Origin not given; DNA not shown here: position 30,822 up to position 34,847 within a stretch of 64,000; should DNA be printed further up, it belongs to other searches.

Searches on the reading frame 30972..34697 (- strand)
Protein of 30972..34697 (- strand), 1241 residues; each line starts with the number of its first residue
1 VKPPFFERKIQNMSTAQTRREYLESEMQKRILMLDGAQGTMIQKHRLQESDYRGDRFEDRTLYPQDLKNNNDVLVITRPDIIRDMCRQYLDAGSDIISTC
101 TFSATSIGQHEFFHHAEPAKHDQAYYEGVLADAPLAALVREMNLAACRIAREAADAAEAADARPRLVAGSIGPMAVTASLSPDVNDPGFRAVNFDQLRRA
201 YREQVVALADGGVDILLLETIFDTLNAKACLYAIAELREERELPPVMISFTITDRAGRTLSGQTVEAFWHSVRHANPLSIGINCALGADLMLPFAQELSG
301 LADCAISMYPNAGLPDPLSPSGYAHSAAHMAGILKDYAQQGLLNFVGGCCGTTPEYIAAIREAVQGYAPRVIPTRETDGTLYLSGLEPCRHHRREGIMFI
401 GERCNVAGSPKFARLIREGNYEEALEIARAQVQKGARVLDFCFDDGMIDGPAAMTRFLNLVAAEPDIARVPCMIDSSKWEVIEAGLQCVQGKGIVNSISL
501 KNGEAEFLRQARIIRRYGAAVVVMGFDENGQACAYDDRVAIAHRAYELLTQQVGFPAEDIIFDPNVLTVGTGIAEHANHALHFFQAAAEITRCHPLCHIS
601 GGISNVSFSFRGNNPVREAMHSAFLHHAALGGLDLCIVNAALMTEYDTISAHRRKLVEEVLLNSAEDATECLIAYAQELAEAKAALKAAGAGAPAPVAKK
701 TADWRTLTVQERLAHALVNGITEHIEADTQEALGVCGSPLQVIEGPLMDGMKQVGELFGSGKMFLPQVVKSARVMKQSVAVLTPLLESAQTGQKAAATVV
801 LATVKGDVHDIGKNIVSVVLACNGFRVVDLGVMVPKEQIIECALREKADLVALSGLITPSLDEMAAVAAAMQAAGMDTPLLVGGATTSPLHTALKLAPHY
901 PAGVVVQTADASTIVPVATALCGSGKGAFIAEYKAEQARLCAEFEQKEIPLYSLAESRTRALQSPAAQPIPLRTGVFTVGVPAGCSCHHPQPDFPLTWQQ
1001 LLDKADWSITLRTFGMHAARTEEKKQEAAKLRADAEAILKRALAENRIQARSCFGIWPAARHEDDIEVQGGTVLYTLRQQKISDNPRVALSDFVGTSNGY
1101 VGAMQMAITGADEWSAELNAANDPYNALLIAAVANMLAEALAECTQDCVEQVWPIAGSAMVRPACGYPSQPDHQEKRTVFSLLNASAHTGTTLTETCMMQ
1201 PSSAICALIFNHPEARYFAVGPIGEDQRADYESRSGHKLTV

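Call 21: search_protein_families(library=pfam, proteins=[window:30972-34697:-], max_evalue=0.001)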
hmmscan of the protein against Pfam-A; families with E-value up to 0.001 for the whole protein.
window:30972-34697:- (1241 aa): 5 families
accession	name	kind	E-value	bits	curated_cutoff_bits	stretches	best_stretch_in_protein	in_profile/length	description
PF02574.22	S-methyl_trans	-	4.7e-84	283.1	22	1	32-364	1-283/283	Homocysteine S-methyltransferase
PF02965.22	Met_synt_B12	-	1.7e-57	195.4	25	1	999-1235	3-272/273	Vitamin B12 dependent methionine synthase, activation domain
PF00809.28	Pterin_bind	-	9e-56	189.7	25.5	1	401-639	1-244/244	Pterin binding enzyme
PF02607.22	B12-binding_2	-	1.1e-25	90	23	1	709-782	1-73/74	B12 binding domain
PF02310.24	B12-binding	-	4.1e-20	72.3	32.1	1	798-890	2-94/121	B12 binding domain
